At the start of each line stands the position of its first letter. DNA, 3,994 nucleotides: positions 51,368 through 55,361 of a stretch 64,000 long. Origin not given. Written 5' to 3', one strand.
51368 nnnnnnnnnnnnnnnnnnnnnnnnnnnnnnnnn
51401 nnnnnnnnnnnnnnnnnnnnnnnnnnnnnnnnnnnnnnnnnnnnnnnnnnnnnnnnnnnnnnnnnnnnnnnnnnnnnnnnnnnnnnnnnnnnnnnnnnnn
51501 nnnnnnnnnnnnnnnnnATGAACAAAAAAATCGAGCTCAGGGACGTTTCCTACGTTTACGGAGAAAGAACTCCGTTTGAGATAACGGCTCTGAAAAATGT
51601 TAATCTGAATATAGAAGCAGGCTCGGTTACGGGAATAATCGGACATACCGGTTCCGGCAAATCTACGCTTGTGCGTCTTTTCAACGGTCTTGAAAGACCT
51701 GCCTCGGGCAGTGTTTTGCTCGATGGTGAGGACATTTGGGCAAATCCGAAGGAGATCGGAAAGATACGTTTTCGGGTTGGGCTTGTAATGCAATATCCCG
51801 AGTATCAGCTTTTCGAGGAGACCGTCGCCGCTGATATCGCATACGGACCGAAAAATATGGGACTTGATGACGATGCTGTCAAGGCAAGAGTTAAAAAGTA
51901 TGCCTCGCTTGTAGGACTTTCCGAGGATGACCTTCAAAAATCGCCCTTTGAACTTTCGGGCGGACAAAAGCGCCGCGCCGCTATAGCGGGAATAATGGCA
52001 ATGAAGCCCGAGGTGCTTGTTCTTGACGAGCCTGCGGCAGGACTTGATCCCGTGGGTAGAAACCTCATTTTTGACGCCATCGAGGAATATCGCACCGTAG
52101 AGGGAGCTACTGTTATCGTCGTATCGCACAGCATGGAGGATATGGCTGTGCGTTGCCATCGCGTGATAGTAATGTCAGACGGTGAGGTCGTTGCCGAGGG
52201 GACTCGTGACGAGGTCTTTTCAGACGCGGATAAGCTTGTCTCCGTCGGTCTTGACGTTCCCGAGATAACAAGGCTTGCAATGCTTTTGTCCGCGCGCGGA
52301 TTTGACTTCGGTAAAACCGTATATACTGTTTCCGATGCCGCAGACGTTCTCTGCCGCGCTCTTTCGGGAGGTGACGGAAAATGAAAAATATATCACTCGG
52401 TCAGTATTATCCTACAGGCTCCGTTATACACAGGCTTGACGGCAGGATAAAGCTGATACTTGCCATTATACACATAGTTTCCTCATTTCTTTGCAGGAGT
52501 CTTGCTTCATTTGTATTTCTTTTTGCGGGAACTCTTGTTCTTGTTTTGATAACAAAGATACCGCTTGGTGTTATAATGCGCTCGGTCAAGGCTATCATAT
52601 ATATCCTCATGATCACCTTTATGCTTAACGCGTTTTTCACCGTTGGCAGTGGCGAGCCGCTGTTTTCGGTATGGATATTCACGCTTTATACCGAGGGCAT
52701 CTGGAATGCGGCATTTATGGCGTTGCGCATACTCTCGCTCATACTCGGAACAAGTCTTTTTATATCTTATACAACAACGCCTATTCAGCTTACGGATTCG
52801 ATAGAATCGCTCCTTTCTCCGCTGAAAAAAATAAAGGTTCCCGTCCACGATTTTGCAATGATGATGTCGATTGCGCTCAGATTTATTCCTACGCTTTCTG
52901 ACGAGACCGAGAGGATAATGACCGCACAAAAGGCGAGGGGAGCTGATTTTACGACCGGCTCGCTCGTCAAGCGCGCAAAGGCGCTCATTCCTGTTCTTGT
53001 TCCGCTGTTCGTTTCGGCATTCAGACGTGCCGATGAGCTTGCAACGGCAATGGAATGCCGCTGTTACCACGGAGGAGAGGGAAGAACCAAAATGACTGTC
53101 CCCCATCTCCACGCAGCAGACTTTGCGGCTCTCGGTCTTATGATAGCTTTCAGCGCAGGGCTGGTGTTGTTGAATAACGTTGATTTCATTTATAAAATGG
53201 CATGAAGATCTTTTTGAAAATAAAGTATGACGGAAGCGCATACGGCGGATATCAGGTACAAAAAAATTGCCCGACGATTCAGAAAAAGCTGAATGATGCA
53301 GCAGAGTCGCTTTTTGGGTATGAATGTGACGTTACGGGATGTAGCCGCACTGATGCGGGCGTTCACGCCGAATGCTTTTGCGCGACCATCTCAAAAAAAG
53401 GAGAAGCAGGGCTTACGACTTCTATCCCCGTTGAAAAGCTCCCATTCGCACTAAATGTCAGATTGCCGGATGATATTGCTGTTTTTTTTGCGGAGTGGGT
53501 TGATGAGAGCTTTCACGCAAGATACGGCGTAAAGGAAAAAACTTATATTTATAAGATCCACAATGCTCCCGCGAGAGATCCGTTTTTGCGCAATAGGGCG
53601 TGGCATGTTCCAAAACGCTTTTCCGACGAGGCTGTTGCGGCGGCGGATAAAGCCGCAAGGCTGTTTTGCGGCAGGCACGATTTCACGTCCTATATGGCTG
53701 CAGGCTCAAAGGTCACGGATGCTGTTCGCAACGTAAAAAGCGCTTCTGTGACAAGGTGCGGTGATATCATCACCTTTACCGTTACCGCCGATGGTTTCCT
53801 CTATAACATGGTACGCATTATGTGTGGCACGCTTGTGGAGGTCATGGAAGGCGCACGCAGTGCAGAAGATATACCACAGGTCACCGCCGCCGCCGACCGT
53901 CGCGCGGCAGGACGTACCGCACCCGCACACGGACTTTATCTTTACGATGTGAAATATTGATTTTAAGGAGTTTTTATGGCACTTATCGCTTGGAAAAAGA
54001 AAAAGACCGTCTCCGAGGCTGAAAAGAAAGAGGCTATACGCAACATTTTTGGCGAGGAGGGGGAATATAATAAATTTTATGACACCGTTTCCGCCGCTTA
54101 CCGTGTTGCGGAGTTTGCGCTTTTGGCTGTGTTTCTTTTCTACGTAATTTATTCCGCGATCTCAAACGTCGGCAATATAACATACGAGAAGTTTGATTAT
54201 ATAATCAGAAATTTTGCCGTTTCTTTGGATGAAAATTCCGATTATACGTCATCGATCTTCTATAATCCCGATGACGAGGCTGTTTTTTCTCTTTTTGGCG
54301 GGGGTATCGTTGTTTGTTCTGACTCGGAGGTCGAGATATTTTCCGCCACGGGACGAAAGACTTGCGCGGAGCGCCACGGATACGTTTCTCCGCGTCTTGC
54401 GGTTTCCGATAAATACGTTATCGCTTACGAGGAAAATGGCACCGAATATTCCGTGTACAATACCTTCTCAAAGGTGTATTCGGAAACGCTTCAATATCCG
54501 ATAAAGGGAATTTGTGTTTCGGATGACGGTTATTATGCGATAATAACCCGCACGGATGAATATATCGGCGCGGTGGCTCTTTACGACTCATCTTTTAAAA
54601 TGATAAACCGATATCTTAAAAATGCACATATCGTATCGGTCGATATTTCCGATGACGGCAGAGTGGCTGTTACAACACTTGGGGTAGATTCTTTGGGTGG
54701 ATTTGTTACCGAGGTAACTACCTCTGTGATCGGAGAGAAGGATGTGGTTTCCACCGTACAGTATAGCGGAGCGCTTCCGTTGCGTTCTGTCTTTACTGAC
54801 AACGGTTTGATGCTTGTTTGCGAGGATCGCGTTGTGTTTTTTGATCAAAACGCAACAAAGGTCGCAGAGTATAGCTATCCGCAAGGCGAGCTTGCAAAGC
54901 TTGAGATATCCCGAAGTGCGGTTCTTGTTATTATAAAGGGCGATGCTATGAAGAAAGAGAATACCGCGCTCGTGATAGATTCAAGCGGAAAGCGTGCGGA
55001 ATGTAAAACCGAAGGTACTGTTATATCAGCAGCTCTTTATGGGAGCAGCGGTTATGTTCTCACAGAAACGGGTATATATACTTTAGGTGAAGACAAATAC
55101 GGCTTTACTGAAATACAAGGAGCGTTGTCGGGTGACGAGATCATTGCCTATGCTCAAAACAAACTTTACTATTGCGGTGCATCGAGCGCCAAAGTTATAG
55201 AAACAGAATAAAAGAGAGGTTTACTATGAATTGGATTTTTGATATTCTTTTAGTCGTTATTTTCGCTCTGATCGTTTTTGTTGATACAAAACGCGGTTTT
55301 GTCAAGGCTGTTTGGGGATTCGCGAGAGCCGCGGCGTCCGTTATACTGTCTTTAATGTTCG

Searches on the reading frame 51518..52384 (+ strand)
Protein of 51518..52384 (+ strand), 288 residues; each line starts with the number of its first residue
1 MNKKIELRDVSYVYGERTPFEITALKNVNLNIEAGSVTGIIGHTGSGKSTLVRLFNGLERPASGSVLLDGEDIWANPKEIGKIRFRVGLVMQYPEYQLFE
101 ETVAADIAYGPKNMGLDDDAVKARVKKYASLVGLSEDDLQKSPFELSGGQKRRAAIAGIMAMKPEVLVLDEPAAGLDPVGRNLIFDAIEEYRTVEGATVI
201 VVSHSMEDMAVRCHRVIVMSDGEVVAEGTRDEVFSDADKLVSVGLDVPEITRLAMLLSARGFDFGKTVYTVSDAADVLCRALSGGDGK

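Call 54: search_protein_families(library=pfam, proteins=[window:51518-52384:+], max_evalue=1e-8)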
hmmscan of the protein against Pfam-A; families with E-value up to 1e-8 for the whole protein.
window:51518-52384:+ (288 aa): 2 families
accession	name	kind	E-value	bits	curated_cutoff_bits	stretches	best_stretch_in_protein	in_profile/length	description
PF00005.33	ABC_tran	-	4.2e-31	108.8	25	1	25-173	1-136/137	ABC transporter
PF13304.12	AAA_21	-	1.6e-11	45.3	27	0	142-206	234-300/304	AAA domain, putative AbiEii toxin, Type IV TA system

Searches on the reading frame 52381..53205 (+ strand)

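Call 54: search_protein_families(library=pfam, proteins=[window:52381-53205:+], max_evalue=1e-8)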
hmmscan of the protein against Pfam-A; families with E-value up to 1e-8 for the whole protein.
window:52381-53205:+ (274 aa): 1 family
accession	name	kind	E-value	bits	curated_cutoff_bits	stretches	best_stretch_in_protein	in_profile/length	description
PF02361.21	CbiQ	-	2.2e-46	158.7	25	1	14-237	3-215/216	Cobalt transport protein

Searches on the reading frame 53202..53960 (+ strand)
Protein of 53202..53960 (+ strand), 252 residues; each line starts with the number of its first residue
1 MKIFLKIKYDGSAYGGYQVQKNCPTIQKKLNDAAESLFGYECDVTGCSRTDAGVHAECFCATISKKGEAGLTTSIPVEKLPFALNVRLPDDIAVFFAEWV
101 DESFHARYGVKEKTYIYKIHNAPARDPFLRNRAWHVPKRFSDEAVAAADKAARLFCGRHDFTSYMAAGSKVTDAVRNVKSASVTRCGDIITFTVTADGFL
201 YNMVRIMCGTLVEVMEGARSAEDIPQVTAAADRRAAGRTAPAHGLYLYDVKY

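Call 54: search_protein_families(library=pfam, proteins=[window:53202-53960:+], max_evalue=1e-8)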
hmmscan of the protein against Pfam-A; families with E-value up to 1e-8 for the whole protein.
window:53202-53960:+ (252 aa): 1 family
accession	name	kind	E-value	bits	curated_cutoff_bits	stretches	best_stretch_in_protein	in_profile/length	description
PF01416.25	PseudoU_synth_1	-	2.8e-37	127.9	23.3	1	151-252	1-107/108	tRNA pseudouridine synthase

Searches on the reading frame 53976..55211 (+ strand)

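Call 54: search_protein_families(library=pfam, proteins=[window:53976-55211:+], max_evalue=1e-8)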
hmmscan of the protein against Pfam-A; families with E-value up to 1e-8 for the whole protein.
window:53976-55211:+ (411 aa): 1 family
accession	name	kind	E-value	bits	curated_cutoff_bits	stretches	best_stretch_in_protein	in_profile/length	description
PF18975.6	DUF5711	-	4.8e-20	72.5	26.3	1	100-341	20-273/344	Family of unknown function (DUF5711)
